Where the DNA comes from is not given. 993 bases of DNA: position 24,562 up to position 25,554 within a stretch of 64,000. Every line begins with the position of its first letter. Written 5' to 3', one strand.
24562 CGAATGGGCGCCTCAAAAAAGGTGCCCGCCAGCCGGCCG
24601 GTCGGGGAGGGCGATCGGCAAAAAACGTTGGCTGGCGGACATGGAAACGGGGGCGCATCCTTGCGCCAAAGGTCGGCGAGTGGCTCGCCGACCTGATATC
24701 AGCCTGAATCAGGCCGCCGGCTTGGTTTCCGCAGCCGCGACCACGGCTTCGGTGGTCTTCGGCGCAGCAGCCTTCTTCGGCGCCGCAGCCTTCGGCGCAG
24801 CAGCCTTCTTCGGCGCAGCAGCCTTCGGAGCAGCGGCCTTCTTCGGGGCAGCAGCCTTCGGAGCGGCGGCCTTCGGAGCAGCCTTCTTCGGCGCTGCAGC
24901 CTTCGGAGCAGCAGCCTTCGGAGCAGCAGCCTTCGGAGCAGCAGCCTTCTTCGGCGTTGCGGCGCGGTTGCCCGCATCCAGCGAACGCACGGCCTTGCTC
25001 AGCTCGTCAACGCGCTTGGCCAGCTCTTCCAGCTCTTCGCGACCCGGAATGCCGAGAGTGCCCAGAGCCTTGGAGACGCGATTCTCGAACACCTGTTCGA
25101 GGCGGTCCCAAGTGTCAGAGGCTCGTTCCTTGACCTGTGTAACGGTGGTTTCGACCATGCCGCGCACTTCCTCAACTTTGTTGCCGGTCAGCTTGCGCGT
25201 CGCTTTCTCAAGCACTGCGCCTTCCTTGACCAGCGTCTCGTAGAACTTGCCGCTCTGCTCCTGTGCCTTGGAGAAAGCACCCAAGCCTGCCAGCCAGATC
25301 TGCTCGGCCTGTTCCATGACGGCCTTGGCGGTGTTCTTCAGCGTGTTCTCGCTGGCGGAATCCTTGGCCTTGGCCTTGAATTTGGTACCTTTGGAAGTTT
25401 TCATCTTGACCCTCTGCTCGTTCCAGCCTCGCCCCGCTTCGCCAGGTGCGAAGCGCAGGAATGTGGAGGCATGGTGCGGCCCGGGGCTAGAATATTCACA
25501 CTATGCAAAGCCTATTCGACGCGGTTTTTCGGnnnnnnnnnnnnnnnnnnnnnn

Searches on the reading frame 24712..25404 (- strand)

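Call 11: search_protein_families(library=pfam, proteins=[window:24712-25404:-], max_evalue=0.01)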
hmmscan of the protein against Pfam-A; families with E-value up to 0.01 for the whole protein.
window:24712-25404:- (231 aa): 2 families
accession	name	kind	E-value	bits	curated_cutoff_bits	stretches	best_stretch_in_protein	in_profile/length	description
PF05597.16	Phasin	-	5.7e-41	140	28.8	1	23-142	5-124/126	Poly(hydroxyalcanoate) granule associated protein (phasin)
PF09712.15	PHA_synth_III_E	-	0.00064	19.5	25.7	1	106-142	274-310/311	Poly(R)-hydroxyalkanoic acid synthase subunit (PHA_synth_III_E)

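Call 59: search_protein_families(library=ncbifam, proteins=[window:24712-25404:-], max_evalue=0.001)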
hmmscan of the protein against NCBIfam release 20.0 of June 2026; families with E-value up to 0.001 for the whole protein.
window:24712-25404:- (231 aa): 4 families
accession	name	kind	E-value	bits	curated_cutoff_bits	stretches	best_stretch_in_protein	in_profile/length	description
TIGR01837.1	PHA_granule_1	subfamily_domain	1.5e-34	118.6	94.7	1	29-142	2-115/118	poly(hydroxyalkanoate) granule-associated protein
NF047773.1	phas_rel_Lepto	domain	8.2e-07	28.7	35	1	31-84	2-62/68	phasin-related domain-containing protein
NF040984.1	BimA_first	exception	0.00012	21.2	800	1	129-227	193-290/517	trimeric autotransporter actin-nucleating factor BimA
TIGR01834.1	PHA_synth_III_E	subfamily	0.00018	21.1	154.95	1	100-144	270-314/324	class III poly(R)-hydroxyalkanoic acid synthase subunit PhaE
